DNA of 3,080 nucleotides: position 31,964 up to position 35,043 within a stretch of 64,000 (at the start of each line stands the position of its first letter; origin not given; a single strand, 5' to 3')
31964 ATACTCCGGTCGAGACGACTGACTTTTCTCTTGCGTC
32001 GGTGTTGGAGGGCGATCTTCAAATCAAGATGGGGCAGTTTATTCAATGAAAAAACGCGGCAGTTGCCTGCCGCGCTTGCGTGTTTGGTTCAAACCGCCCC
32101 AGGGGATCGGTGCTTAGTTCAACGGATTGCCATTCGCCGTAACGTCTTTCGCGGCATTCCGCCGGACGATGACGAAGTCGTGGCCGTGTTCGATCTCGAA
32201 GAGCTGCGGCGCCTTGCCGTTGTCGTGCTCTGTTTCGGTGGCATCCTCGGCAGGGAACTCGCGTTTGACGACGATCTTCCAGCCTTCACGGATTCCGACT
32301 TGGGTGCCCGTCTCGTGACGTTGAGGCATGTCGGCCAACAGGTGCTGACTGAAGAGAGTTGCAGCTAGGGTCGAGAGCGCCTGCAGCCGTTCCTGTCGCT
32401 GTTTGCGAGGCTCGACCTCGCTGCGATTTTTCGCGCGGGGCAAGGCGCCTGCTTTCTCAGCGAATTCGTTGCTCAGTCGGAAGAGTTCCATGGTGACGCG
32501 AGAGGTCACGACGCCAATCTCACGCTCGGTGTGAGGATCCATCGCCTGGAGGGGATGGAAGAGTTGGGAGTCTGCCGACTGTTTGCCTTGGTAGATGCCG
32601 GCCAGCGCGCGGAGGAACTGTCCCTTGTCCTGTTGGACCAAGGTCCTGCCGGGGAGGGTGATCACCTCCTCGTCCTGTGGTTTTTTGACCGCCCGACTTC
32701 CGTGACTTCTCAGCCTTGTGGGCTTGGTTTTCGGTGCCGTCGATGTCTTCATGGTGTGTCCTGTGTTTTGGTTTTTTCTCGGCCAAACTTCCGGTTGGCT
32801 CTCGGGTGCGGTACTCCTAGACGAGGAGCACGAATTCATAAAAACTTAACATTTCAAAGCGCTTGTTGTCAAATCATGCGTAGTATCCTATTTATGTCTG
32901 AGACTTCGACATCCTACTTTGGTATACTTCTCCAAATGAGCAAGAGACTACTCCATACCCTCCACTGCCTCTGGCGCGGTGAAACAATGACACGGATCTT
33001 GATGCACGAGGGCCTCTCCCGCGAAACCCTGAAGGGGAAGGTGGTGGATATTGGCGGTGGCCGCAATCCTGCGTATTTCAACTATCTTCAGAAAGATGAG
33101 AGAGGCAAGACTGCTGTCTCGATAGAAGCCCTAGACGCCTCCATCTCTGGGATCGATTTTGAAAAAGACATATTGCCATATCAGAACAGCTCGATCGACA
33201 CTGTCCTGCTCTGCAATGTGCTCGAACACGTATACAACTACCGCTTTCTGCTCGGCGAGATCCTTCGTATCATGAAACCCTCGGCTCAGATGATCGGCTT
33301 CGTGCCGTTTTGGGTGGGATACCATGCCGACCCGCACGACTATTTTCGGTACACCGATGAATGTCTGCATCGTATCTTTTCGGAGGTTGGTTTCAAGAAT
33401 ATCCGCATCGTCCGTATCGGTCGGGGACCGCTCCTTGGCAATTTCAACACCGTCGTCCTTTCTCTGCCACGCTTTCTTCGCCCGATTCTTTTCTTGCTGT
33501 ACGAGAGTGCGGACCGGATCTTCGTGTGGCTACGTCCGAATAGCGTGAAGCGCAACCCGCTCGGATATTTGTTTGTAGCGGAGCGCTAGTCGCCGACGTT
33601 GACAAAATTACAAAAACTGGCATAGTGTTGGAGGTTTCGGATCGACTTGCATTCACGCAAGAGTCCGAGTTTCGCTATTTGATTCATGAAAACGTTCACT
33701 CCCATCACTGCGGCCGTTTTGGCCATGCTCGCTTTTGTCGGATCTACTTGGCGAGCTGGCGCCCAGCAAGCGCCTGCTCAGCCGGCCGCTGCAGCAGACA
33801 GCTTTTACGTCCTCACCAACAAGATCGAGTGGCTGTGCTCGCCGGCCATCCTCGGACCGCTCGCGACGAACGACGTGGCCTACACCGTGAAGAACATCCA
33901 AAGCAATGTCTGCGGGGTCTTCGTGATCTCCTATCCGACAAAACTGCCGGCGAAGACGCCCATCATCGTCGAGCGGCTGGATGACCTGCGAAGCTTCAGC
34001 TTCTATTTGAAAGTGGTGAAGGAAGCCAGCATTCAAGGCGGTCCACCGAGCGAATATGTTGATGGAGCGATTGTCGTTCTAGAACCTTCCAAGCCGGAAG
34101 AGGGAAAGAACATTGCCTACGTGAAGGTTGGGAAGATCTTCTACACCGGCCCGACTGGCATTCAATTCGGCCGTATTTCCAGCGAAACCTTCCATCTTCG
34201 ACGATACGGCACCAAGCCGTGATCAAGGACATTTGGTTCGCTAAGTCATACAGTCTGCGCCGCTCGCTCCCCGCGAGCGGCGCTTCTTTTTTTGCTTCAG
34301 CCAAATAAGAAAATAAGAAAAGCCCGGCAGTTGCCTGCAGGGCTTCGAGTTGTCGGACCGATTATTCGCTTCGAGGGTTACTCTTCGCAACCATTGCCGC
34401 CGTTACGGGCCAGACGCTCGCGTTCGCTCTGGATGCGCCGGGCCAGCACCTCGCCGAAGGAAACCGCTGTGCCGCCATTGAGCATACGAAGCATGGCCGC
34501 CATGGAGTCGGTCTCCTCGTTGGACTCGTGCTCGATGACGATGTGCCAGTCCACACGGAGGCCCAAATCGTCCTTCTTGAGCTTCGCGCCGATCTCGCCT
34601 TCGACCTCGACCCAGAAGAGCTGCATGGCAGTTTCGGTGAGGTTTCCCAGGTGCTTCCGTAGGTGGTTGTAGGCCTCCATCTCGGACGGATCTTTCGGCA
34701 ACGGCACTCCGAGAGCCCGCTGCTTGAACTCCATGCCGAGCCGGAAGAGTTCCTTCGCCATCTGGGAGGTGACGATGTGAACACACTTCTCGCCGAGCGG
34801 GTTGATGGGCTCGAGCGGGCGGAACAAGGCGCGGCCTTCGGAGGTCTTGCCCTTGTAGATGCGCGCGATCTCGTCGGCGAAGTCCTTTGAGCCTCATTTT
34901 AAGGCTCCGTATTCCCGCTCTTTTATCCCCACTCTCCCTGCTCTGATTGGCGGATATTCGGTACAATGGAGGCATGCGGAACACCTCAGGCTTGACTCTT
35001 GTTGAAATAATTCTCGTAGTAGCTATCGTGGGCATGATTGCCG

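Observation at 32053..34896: GC-rich island with two diverged paralogs (one 5'-truncated) and duplicated terminator hairpins, flanking a SAM-MTase and a secreted protein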

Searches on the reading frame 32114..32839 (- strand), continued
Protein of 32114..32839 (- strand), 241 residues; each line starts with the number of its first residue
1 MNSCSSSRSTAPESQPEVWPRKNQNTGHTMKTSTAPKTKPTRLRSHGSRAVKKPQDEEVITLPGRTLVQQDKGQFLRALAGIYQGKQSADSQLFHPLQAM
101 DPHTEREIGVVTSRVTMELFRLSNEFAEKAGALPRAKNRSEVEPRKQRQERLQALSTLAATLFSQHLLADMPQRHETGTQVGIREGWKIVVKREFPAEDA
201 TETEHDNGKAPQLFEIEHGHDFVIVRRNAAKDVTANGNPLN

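Call 99: find_related_loci(query=A4, collection=viral_contigs, flank=8000)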
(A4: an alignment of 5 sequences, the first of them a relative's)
Query A4 (212 aa) in viral_contigs; peptide patterns used: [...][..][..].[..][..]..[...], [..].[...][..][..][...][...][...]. (x = any residue, [..] = any of these).
50 stretches matched a pattern, but none encodes a relative of the query by tblastn (E <= 1e-3).
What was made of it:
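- Tried and rejected: Viral contigs hold no relative (call 99).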

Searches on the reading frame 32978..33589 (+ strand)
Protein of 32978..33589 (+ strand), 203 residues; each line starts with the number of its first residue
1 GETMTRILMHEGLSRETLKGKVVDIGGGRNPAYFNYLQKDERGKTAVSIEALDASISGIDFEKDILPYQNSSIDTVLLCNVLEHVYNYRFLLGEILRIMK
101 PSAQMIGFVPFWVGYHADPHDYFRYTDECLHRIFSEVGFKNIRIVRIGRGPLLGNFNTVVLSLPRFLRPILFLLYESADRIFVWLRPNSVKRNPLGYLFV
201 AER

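Call 7: search_protein_families(library=pfam, proteins=[window:32978-33589:+], max_evalue=0.1)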
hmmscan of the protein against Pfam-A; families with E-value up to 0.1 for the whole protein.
window:32978-33589:+ (203 aa): 4 families
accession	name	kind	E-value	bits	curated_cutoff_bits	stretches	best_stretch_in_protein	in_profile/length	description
PF13489.12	Methyltransf_23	-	1e-06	29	27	1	18-108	22-117/164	Methyltransferase domain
PF08241.18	Methyltransf_11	-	1.2e-05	26.3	21.2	1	60-105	50-93/95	Methyltransferase domain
PF07021.18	MetW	-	0.013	15.6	21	1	56-101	59-104/193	Methionine biosynthesis protein MetW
PF08242.18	Methyltransf_12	-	0.016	16.4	30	1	62-102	64-95/98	Methyltransferase domain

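Call 12: search_protein_families(library=ncbifam, proteins=[window:32978-33589:+], max_evalue=0.1)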
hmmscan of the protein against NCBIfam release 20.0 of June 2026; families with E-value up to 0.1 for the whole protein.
window:32978-33589:+ (203 aa): 7 families
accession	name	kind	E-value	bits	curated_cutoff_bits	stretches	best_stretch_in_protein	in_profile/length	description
NF052510.1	methyltran_MpqE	exception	0.002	17.6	335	1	42-106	86-150/234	methyl-plastoquinone biosynthesis methyltransferase MpqE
TIGR02752.1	MenG_heptapren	equivalog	0.0038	16.8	419.85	1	65-130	107-175/231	demethylmenaquinone methyltransferase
TIGR02081.1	metW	equivalog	0.0065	16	189.5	1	57-101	60-104/194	methionine biosynthesis protein MetW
NF001243.0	PRK00216.1-4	equivalog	0.0065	15.8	235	1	65-134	109-181/237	demethylmenaquinone methyltransferase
TIGR01983.1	UbiG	equivalog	0.037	13.3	102.95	1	64-106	108-150/228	bifunctional 2-polyprenyl-6-hydroxyphenol methylase/3-demethylubiquinol 3-O-methyltransferase UbiG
NF041537.1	ArsM_AhpD_UU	exception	0.056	12.2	510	1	54-105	127-178/345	arsenite methyltransferase/AhpD domain selenoprotein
NF045823.1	PthPhpthDimycoMt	equivalog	0.057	12.6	300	1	56-105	112-164/256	phthiotriol/phenolphthiotriol dimycocerosates methyltransferase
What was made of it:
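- On Class I SAM-dependent methyltransferase (Methyltransf_11/23), gene 32987..33589: Substrate unknown; the best NCBIfam hits are far below their cutoffs (call 12).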

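Call 18: search_protein_families(library=phrogs, proteins=[window:32978-33589:+], max_evalue=0.1)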
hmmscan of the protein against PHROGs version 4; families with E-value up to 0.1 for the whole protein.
window:32978-33589:+ (203 aa): 2 families
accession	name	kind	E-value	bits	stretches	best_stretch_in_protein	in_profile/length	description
phrog_23522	-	unknown function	0.00086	19.9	1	64-122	109-167/273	-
phrog_6636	-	other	0.013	15.9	1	58-135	58-139/177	methyltransferase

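Call 19: search_protein_families(library=padloc, proteins=[window:32978-33589:+], max_evalue=0.1)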
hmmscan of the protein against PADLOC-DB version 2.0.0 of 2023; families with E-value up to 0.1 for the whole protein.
window:32978-33589:+ (203 aa): 0 families

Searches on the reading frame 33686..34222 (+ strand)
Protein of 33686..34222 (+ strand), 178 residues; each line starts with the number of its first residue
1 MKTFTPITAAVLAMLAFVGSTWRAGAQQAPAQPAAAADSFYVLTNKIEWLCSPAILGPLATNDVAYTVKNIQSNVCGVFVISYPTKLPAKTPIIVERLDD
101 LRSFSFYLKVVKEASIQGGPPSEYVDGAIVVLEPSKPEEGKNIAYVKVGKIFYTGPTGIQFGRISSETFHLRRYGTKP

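Call 7: search_protein_families(library=pfam, proteins=[window:33686-34222:+], max_evalue=0.1)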
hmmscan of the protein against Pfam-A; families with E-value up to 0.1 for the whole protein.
window:33686-34222:+ (178 aa): 0 families

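Call 12: search_protein_families(library=ncbifam, proteins=[window:33686-34222:+], max_evalue=0.1)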
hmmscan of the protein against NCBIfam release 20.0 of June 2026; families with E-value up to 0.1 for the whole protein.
window:33686-34222:+ (178 aa): 0 families

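Call 18: search_protein_families(library=phrogs, proteins=[window:33686-34222:+], max_evalue=0.1)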
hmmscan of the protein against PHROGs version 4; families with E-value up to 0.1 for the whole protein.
window:33686-34222:+ (178 aa): 0 families

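Call 19: search_protein_families(library=padloc, proteins=[window:33686-34222:+], max_evalue=0.1)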
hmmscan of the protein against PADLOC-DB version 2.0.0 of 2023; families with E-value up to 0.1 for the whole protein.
window:33686-34222:+ (178 aa): 0 families

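Call 36: list_cluster_members(proteins=[P0001, P0002, window:33686-34222:+, window:32978-33589:+, window:31654-32049:+, window:36518-38845:+])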
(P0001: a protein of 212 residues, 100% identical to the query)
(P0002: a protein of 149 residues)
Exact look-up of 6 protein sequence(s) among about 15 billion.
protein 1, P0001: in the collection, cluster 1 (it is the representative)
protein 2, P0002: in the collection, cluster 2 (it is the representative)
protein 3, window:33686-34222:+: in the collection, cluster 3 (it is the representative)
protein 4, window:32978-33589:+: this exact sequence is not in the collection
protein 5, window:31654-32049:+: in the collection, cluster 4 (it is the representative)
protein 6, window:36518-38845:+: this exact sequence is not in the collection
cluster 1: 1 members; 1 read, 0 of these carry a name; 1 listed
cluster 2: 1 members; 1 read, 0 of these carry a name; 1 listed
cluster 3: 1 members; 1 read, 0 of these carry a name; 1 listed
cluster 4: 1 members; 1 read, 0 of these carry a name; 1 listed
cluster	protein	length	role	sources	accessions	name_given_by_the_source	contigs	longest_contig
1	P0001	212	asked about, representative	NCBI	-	-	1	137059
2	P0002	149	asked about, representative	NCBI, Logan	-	-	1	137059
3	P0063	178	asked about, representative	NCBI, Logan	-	-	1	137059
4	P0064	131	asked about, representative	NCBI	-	-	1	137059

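Call 95: predict_structure(protein=window:33686-34219:+)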
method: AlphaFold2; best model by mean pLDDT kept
length: 178 residues; sequences in the alignment: 1
mean_pLDDT: 47.5   pTM: 0.42
mean pLDDT of the five models: 47.5, 41.4, 39.1, 33.7, 33.7
residues with pLDDT >= 90: 0; 70-90: 0; 50-70: 83; < 50: 95
segments of 3 or more residues with pLDDT < 50: 1-3, 22-24, 26-75, 96-107, 112-117, 161-178
pLDDT, mean of each block of 10 residues (from residue 1): 51 53 47 33 25 42 43 51 58 50 46 49 62 59 56 57 41 32
secondary structure, 60 per line:
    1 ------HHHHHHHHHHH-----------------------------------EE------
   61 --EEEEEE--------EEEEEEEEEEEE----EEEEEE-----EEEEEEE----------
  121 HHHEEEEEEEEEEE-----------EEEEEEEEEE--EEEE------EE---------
elements in order: H7-17 E63-68 E77-88 E93-98 E104-110 E124-134 E146-155 E158-161
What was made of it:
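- Tried and rejected: The single-sequence model had pLDDT 47.5 and was not used (call 95).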

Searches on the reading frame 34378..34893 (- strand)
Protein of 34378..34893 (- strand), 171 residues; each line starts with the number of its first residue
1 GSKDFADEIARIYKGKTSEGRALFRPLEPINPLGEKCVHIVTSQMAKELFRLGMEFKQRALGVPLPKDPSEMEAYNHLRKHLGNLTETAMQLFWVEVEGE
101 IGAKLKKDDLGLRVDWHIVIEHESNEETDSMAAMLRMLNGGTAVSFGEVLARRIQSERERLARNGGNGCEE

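Call 7: search_protein_families(library=pfam, proteins=[window:34378-34893:-], max_evalue=0.1)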
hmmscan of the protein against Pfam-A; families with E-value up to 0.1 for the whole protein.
window:34378-34893:- (171 aa): 0 families

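Call 12: search_protein_families(library=ncbifam, proteins=[window:34378-34893:-], max_evalue=0.1)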
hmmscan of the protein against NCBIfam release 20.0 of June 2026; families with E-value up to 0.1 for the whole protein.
window:34378-34893:- (171 aa): 0 families

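Call 18: search_protein_families(library=phrogs, proteins=[window:34378-34893:-], max_evalue=0.1)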
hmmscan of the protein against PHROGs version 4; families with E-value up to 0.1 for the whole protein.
window:34378-34893:- (171 aa): 0 families

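Call 19: search_protein_families(library=padloc, proteins=[window:34378-34893:-], max_evalue=0.1)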
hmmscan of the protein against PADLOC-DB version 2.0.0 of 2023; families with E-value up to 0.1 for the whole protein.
window:34378-34893:- (171 aa): 0 families

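Call 81: find_homologous_proteins(query=window:34378-34893:-, max_evalue=0.001)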
Query window:34378-34893:- (171 aa): 1 proteins with E <= 0.001 among 81 candidates.
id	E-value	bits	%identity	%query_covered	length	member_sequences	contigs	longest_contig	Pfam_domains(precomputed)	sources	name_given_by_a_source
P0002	1.7e-93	329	99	87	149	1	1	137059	-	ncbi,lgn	-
